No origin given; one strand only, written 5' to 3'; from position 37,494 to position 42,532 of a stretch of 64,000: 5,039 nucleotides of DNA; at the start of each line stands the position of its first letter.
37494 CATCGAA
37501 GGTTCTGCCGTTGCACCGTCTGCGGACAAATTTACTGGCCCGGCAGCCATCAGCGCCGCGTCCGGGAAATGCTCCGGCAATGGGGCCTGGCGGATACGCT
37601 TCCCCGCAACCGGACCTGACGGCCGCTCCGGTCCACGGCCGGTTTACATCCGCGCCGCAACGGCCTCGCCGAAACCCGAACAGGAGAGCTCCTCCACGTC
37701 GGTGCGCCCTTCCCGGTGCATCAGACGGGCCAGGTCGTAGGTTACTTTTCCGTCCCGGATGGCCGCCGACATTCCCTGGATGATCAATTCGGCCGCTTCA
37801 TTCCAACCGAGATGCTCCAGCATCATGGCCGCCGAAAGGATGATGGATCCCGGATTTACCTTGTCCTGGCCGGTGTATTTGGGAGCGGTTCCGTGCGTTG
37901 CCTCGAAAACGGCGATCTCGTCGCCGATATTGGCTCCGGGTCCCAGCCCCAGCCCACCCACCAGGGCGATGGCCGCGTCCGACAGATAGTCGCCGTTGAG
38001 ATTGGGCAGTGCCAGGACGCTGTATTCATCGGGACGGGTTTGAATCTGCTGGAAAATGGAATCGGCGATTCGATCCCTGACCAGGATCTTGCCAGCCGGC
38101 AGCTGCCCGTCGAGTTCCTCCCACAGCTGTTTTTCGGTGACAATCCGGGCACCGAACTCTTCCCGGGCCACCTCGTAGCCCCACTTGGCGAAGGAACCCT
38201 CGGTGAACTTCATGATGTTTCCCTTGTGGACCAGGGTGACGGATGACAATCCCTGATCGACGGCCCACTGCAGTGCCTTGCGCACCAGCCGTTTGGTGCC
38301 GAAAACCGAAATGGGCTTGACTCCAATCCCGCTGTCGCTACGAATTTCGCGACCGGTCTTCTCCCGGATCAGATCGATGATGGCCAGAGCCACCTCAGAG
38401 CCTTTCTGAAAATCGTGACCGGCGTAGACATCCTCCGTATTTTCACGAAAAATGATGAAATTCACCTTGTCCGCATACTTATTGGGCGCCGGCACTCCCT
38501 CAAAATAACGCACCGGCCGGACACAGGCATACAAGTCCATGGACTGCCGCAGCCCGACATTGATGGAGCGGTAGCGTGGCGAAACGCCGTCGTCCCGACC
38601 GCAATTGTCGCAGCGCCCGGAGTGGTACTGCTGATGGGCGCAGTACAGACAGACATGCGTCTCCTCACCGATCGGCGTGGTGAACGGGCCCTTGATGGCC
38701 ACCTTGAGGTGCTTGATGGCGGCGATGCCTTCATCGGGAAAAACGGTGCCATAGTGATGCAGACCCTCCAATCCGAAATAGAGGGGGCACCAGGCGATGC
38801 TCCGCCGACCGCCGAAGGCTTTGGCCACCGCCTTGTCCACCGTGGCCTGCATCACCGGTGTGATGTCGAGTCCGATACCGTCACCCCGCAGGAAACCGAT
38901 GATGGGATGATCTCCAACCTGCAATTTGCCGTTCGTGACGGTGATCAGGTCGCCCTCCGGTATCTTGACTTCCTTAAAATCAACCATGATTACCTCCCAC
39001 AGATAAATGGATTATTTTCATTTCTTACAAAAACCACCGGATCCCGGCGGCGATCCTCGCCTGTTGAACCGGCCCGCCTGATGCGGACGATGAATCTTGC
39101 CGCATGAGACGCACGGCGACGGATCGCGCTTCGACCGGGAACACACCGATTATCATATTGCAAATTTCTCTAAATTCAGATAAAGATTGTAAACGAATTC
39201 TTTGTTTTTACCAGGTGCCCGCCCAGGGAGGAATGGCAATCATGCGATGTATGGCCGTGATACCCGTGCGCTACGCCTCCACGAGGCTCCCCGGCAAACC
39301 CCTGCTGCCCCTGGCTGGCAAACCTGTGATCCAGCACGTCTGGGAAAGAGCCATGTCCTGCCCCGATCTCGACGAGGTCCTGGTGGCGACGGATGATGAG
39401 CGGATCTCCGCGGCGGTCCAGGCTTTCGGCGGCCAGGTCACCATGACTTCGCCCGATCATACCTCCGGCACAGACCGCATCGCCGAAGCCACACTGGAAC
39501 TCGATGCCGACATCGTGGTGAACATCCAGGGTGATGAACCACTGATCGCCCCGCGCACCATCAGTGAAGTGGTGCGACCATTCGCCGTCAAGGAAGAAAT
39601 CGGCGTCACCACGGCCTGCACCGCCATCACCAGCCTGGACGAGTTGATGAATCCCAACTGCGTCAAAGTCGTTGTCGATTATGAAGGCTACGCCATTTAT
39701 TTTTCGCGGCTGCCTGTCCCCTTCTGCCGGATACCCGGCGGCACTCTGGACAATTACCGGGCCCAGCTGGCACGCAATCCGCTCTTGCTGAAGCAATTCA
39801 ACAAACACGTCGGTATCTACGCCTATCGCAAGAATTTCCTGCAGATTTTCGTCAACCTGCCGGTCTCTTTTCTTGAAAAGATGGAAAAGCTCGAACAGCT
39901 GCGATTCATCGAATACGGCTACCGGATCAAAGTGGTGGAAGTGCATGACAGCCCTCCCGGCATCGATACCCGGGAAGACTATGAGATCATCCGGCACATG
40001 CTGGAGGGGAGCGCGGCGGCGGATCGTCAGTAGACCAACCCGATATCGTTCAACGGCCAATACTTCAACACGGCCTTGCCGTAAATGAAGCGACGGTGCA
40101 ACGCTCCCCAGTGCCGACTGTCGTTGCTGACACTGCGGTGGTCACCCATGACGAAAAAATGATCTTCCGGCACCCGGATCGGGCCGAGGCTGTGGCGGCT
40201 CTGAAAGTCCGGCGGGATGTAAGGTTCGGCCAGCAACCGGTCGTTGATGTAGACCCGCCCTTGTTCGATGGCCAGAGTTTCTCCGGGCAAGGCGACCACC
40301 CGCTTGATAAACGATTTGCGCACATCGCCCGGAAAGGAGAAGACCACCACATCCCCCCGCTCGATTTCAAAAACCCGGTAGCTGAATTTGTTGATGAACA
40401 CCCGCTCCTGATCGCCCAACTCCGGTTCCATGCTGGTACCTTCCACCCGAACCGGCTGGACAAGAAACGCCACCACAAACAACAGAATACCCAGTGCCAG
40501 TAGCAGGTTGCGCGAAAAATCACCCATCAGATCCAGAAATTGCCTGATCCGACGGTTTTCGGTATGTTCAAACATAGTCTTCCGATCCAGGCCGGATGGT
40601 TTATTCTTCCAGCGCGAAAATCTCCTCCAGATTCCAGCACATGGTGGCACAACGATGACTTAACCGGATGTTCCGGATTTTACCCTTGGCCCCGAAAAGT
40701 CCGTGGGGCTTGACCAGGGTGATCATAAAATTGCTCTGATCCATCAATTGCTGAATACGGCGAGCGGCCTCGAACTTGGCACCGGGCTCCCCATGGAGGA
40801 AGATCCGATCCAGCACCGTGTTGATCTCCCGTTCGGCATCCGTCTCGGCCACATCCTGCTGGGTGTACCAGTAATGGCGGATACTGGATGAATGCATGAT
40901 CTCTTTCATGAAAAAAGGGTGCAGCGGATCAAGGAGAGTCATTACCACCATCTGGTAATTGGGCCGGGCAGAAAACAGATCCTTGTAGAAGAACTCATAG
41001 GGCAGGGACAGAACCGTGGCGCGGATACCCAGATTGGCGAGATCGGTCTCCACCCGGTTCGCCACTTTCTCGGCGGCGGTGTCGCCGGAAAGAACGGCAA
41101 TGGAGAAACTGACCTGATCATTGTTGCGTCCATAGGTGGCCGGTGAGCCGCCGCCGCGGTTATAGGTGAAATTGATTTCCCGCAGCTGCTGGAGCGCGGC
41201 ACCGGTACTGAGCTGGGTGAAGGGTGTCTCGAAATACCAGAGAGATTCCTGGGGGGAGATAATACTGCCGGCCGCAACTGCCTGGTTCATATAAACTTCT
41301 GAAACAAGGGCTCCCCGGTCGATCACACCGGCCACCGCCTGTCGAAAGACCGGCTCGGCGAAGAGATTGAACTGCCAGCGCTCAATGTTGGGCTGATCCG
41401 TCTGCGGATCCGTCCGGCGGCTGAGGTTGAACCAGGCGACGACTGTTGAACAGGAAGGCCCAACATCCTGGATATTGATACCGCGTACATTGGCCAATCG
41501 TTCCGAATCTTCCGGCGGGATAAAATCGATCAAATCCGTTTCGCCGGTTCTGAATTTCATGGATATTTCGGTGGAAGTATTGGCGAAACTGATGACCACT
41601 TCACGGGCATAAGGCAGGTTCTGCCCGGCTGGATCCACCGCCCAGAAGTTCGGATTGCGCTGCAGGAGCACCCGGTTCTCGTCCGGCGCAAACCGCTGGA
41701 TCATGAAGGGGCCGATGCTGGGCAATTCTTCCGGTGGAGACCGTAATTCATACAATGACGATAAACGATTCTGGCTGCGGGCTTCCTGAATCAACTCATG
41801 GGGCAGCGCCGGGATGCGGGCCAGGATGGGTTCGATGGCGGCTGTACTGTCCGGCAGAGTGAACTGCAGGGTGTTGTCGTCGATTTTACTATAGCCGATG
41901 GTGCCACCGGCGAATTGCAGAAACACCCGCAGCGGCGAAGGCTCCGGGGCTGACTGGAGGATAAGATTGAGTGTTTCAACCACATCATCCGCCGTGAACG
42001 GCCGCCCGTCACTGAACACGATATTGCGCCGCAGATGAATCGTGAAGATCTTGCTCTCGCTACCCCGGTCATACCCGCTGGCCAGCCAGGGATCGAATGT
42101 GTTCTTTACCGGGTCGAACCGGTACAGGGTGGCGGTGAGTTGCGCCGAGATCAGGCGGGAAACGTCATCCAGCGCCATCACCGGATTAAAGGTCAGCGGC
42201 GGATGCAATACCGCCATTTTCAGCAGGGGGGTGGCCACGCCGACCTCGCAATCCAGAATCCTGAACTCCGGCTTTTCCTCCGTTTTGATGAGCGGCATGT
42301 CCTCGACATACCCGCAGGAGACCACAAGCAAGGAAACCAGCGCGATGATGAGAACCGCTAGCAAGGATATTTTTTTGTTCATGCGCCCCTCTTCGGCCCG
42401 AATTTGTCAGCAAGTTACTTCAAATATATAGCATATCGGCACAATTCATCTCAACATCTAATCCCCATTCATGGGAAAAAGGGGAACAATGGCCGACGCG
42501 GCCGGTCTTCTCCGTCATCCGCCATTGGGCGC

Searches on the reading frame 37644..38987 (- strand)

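Call 9: search_protein_families(library=pfam, proteins=[window:37644-38987:-], max_evalue=0.001)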
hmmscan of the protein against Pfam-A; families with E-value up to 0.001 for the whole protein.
window:37644-38987:- (447 aa): 1 family
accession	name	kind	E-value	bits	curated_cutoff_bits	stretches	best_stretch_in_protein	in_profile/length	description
PF00180.25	Iso_dh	-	8.2e-76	256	27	2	139-443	81-348/348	Isocitrate/isopropylmalate dehydrogenase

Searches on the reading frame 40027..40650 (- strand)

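Call 9: search_protein_families(library=pfam, proteins=[window:40027-40650:-], max_evalue=0.001)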
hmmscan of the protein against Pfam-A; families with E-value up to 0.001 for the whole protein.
window:40027-40650:- (207 aa): 2 families
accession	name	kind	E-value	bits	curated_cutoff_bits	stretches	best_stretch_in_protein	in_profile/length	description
PF10502.14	Peptidase_S26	-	4.4e-46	157.4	22.9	1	46-198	5-168/168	Signal peptidase, peptidase S26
PF00717.28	Peptidase_S24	-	0.00011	22.3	23.3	1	67-120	38-84/116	Peptidase S24-like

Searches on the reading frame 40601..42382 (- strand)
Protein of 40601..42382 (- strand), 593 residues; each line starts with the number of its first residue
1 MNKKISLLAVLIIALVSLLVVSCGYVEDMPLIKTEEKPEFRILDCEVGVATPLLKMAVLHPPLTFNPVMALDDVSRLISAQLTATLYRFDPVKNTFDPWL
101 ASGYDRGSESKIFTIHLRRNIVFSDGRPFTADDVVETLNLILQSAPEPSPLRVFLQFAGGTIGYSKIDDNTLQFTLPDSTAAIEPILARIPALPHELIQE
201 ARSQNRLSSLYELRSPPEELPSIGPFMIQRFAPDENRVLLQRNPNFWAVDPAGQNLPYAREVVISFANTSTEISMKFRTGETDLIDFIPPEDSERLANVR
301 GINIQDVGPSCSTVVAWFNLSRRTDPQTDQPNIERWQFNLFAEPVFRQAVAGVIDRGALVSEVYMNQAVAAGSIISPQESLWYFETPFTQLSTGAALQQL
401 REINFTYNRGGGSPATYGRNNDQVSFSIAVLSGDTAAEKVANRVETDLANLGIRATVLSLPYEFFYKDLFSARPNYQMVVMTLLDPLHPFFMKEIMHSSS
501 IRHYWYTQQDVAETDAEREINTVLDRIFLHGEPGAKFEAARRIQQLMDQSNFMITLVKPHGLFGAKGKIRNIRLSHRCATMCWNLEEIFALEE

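Call 3: search_protein_families(library=pfam, proteins=[window:40601-42382:-], max_evalue=1)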
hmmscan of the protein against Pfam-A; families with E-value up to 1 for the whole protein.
window:40601-42382:- (593 aa): 1 family
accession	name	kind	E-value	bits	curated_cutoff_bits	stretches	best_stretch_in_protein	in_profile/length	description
PF00496.27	SBP_bac_5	-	1.2e-50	173.2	32.4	1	96-481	2-344/368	Bacterial extracellular solute-binding proteins, family 5 Middle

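Call 4: search_protein_families(library=ncbifam, proteins=[window:40601-42382:-], max_evalue=1)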
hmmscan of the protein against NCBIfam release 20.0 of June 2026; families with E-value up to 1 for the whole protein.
window:40601-42382:- (593 aa): 12 families
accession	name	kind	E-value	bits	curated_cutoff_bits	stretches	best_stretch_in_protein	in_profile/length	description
NF045468.1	Opp5A_nikA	equivalog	9.3e-13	47.5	600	1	81-454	43-362/488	nickel ABC transporter substrate-binding protein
TIGR02294.1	nickel_nikA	equivalog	2.3e-12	46.2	393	1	95-459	47-378/501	nickel ABC transporter substrate-binding protein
NF011689.0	PRK15109.1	equivalog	4.4e-10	38.8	560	1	64-405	46-373/547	ABC transporter substrate-binding protein SapA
TIGR04028.1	SBP_KPN_01854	hypoth_equivalog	1e-08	34.2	468.5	1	80-573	28-494/509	TIGR04028 family ABC transporter substrate-binding protein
NF045467.1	Opp4A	equivalog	1.7e-08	33.2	650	1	77-406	61-381/556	oligopeptide ABC transporter substrate-binding protein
NF047575.1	opine_bind_CntA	exception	1.2e-06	27.4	800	1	93-177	74-154/535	staphylopine-dependent metal ABC transporter substrate-binding lipoprotein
NF011684.0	PRK15104.1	equivalog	6.2e-06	25.2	947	1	100-277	86-271/543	oligopeptide ABC transporter substrate-binding protein OppA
NF043070.1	DppA_dipep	equivalog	5.7e-05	21.9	1005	1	82-390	60-351/535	dipeptide ABC transporter periplasmic-binding protein DppA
NF011942.0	PRK15413.1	equivalog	0.00011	21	594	1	62-189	38-160/512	glutathione ABC transporter substrate-binding protein GsiB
NF011345.0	PRK14762.1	equivalog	0.025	14.5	58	1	4-21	2-19/27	small membrane protein YohP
NF043077.1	MMSYN1_0169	equivalog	0.13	10.7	650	1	6-123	6-108/896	oligopeptide ABC transporter substrate-binding protein OppA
NF007287.0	PRK09755.1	equivalog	0.15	10.8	1098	1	101-138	81-118/535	ABC transporter substrate-binding protein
